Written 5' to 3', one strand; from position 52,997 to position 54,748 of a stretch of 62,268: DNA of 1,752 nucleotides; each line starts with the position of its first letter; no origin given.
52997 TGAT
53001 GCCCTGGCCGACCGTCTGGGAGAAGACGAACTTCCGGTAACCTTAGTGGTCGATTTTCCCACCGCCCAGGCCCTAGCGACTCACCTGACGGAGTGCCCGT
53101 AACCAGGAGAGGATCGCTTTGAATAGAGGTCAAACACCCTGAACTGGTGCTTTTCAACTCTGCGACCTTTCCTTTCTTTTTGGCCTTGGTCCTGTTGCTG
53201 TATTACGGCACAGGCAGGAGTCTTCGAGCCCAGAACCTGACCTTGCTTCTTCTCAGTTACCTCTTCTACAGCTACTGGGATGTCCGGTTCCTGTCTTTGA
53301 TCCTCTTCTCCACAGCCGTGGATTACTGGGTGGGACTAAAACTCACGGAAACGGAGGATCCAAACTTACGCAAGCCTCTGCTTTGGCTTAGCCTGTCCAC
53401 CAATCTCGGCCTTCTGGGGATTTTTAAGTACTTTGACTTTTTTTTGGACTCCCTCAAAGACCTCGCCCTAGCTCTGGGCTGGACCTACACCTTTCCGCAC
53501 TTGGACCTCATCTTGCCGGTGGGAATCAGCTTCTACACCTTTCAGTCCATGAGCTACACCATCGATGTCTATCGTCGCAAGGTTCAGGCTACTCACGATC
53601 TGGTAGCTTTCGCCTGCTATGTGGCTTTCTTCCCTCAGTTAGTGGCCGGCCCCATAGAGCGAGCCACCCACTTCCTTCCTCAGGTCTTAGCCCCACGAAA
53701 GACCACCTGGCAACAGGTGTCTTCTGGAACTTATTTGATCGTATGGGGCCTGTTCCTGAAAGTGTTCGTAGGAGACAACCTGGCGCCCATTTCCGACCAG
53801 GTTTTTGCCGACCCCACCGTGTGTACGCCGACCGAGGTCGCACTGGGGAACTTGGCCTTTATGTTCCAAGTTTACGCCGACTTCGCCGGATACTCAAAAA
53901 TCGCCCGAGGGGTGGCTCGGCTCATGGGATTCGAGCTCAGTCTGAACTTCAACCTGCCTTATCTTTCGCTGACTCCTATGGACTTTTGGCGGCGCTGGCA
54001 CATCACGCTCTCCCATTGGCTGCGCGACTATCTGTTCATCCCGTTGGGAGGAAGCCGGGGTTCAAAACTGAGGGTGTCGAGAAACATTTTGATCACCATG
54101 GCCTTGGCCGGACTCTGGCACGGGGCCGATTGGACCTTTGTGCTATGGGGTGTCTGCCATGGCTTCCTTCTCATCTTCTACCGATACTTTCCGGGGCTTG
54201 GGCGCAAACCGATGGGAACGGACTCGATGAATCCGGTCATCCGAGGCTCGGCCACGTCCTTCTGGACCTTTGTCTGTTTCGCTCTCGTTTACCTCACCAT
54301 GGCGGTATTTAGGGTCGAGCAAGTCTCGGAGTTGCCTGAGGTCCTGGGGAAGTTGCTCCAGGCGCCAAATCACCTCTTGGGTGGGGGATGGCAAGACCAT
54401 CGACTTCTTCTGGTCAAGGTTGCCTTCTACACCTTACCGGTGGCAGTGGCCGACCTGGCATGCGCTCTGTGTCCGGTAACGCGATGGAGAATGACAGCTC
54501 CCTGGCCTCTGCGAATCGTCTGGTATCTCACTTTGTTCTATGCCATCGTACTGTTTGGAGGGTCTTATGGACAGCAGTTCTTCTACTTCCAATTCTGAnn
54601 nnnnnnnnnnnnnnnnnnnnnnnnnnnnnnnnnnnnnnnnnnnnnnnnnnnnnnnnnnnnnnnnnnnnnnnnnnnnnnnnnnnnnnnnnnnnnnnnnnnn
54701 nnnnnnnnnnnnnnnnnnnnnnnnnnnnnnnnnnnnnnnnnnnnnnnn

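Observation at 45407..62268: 17-kb locus combining four adenylate-forming enzymes of three different classes with a trans-envelope acyl-transfer core: candidate undescribed surface-acylation system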

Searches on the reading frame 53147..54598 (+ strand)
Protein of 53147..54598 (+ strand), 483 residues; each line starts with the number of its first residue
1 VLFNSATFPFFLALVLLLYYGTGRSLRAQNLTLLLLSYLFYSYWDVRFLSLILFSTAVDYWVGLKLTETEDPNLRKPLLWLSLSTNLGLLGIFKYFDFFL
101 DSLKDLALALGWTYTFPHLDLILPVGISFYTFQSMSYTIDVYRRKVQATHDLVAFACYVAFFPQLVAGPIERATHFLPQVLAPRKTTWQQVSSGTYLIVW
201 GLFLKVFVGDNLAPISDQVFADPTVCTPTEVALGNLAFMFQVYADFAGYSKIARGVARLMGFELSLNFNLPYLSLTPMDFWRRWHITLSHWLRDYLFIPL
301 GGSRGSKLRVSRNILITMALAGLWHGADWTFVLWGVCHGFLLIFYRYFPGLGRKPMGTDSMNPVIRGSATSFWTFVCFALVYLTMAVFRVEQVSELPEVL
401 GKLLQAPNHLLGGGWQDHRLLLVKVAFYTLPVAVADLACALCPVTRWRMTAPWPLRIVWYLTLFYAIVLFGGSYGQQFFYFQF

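Call 3: search_protein_families(library=pfam, proteins=[window:53147-54598:+], max_evalue=0.01)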
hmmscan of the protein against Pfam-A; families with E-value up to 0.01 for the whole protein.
window:53147-54598:+ (483 aa): 1 family
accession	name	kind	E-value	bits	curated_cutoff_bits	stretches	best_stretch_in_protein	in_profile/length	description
PF03062.24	MBOAT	-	1.8e-25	90.4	27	1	149-379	78-327/337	MBOAT, membrane-bound O-acyltransferase family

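Call 6: search_protein_families(library=ncbifam, proteins=[window:53147-54598:+], max_evalue=0.01)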
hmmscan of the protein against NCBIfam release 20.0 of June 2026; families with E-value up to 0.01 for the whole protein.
window:53147-54598:+ (483 aa): 1 family
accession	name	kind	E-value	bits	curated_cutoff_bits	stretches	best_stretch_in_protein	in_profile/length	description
TIGR04091.1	LTA_dltB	equivalog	3.3e-44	151.6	375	1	116-388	102-376/380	D-alanyl-lipoteichoic acid biosynthesis protein DltB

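Call 23: search_solved_structures(query=window:53147-54598:+, max_evalue=0.001)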
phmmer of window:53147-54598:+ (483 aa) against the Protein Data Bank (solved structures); distinct sequences matched with E-value up to 0.001: 2.
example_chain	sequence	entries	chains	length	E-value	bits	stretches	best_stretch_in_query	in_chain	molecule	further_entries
8jem_A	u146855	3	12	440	4.6e-26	95.1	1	121-368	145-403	Teichoic acid D-alanyltransferase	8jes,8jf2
6bug_C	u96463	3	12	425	5.2e-26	95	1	121-373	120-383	D-alanyl transfer protein DltB | Integral membrane protein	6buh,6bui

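Call 26: find_homologous_proteins(query=window:53147-54598:+, max_evalue=1e-20)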
Query window:53147-54598:+ (483 aa): 8000 proteins with E <= 1e-20 among 8000 candidates; the best 120 are listed.
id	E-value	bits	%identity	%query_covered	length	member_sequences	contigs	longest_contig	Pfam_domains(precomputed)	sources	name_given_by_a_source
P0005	0.0e+0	1107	100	100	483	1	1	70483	PF03062.25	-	-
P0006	5.4e-181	621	61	100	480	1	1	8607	PF03062.25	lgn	-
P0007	2.2e-179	616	60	100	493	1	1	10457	PF03062.25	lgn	-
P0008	1.0e-176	607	59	100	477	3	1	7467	PF03062.25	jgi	jgi:D-alanyl-lipoteichoic acid acyltransferase DltB (MBOAT superfamily)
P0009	3.7e-176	605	60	100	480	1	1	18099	PF03062.25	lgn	-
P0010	2.5e-173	596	58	100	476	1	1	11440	PF03062.25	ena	-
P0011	1.5e-165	570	57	100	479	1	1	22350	PF03062.25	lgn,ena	-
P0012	3.8e-145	503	51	100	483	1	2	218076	PF03062.25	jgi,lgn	jgi:D-alanyl-lipoteichoic acid acyltransferase DltB (MBOAT superfamily)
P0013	2.0e-134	468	49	100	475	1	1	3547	PF03062.25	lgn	-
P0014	1.2e-130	455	49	100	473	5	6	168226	PF03062.25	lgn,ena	-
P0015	1.6e-129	451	48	100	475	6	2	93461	PF03062.25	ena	-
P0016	3.3e-129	450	54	82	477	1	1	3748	PF03062.25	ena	-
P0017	2.7e-128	447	51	100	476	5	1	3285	PF03062.25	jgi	jgi:alginate O-acetyltransferase complex protein AlgI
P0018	5.3e-128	446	48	100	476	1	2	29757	PF03062.25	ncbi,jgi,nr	ncbi:MAG: MBOAT family protein [Deltaproteobacteria bacterium]|nr:MBOAT family protein [Deltaproteob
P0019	1.8e-127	445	48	100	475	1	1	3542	PF03062.25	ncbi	-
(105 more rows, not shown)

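Call 29: find_related_loci(query=A2, collection=genome_contigs, flank=10000)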
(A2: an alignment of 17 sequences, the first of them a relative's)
Query A2 (483 aa) in genome_contigs; peptide patterns used: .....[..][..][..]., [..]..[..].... (x = any residue, [..] = any of these).
600 stretches matched a pattern (row limit reached: there are more); 600 encode a relative of the query (tblastn E <= 1e-3); the best 80 are kept; 80 distinct loci.
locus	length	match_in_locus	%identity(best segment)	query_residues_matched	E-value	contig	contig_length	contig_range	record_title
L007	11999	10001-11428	47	1-483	4e-119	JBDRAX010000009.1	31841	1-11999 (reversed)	MAG: Candidatus Omnitrophota bacterium isolate MEGAHIT-group-1.1021 k141_3568456, whole genome shotgun sequence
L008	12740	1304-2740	43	1-483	5e-116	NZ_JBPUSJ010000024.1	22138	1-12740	Carboxylicivirga taeanensis strain MEBiC 08903 c_000000000024, whole genome shotgun sequence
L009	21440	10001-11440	42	1-483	2e-113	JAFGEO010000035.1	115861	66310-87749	MAG: Bacteroidales bacterium isolate Zod_Metabat.1236 k87_2354046, whole genome shotgun sequence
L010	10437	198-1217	52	1-339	2e-113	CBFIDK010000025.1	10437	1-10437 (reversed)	MAG: Flavobacteriales bacterium isolate Co_bin_702_strict genome assembly, contig: Co_bin_702_strict_c25, whole genome s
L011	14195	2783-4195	44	1-483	4e-113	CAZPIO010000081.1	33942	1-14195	MAG TPA_asm: uncultured Planctomycetales bacterium isolate binchicken_co74_351 genome assembly, contig: NODE_2330_length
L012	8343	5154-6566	44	1-483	4e-113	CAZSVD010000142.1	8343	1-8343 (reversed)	MAG TPA_asm: uncultured bacterium isolate SRP135725_co2_92 genome assembly, contig: k141_4589112, whole genome shotgun s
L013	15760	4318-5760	41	1-483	1e-112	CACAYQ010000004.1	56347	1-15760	uncultured Bacteroidetes bacterium isolate AG-349-I04 genome assembly, contig: AG-349-I04_NODE_4, whole genome shotgun s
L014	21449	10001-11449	42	1-482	9e-113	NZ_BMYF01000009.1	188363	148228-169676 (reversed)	Mongoliitalea lutea strain KCTC 23224 sequence09, whole genome shotgun sequence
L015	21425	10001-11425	42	1-483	2e-112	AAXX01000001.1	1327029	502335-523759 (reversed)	Flavobacteria bacterium BAL38 1101699887718, whole genome shotgun sequence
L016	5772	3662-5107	43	1-483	1e-111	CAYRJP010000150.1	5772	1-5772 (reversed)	MAG TPA_asm: uncultured Bacteroidales bacterium isolate binchicken_co67_258 genome assembly, contig: NODE_16534_length_5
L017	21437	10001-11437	41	1-483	4e-111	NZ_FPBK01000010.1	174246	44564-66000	Pustulibacterium marinum strain CGMCC 1.12333, whole genome shotgun sequence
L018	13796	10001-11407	46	1-483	2e-111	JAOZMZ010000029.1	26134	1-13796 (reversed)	MAG: Kiritimatiellia bacterium isolate GMC4_bin_25 GMC4_1426_length_26134_cov_9.188504, whole genome shotgun sequence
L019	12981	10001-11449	40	1-483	7e-111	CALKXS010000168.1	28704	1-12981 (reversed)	MAG: uncultured Algibacter sp. isolate H2_Bin_Bin_107_1_1 genome assembly, contig: c_000000118534, whole genome shotgun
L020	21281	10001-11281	45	1-416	6e-111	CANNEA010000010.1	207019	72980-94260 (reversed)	uncultured Carboxylicivirga sp. isolate 1525.fasta genome assembly, contig: NODE_10, whole genome shotgun sequence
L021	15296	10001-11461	41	1-483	4e-111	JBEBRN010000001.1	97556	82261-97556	MAG: Taishania pollutisoli isolate T2.bin.118 NODE_524_length_97556_cov_130.920073, whole genome shotgun sequence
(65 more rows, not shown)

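Call 35: find_encoding_contigs(protein=P0009, flank=10000, max_places=3)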
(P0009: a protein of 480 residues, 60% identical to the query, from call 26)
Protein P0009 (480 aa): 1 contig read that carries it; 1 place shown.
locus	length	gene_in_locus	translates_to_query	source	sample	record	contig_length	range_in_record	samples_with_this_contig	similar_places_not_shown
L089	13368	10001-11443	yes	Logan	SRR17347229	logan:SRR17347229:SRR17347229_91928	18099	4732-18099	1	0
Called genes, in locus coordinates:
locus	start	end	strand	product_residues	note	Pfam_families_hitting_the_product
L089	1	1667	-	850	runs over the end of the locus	PF01055:Glyco_hydro_31_2nd, PF21365:Glyco_hydro_31_3rd, PF17137:DUF5110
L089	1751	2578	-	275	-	-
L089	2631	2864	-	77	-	-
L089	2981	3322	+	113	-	-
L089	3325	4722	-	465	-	PF01370:Epimerase, PF08338:DUF1731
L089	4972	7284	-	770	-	-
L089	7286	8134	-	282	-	-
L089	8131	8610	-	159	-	-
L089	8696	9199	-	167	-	-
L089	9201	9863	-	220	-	PF14681:UPRTase, PF00156:Pribosyltran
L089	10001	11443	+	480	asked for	PF03062:MBOAT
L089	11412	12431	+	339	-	-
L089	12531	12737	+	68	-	-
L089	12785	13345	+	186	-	PF08241:Methyltransf_11 (weak), PF13649:Methyltransf_25, PF13847:Methyltransf_31 (weak)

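Call 48: find_encoding_contigs(protein=P0006, flank=10000, max_places=3)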
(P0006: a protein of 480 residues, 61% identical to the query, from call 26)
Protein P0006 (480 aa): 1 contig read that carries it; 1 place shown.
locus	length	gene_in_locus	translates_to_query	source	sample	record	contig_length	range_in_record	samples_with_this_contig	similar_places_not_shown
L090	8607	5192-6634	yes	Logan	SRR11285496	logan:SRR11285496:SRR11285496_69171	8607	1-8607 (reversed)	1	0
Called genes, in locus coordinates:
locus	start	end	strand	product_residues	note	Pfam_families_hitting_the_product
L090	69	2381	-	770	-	-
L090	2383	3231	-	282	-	-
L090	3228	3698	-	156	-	-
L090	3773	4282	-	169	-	-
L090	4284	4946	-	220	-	PF14681:UPRTase, PF00156:Pribosyltran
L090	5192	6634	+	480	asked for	PF03062:MBOAT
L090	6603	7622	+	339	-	-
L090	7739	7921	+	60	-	-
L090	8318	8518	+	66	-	-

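Call 49: find_encoding_contigs(protein=P0010, flank=10000, max_places=3)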
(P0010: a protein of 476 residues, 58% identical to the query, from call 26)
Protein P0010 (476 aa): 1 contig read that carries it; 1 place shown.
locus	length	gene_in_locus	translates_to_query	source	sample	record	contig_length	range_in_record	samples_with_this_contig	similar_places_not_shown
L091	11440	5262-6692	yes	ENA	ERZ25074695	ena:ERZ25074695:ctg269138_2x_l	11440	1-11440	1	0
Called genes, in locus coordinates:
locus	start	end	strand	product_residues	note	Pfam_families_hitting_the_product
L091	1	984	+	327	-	?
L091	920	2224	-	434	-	-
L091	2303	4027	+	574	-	PF02366:PMT, PF13231:PMT_2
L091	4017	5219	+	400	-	PF13439:Glyco_transf_4 (faint), PF13579:Glyco_trans_4_4 (weak), PF00534:Glycos_transf_1, PF13692:Glyco_trans_1_4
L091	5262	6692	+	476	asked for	PF03062:MBOAT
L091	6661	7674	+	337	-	-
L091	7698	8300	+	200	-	PF09037:Sulphotransf (weak)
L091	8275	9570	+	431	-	PF09037:Sulphotransf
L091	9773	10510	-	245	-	-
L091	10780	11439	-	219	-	?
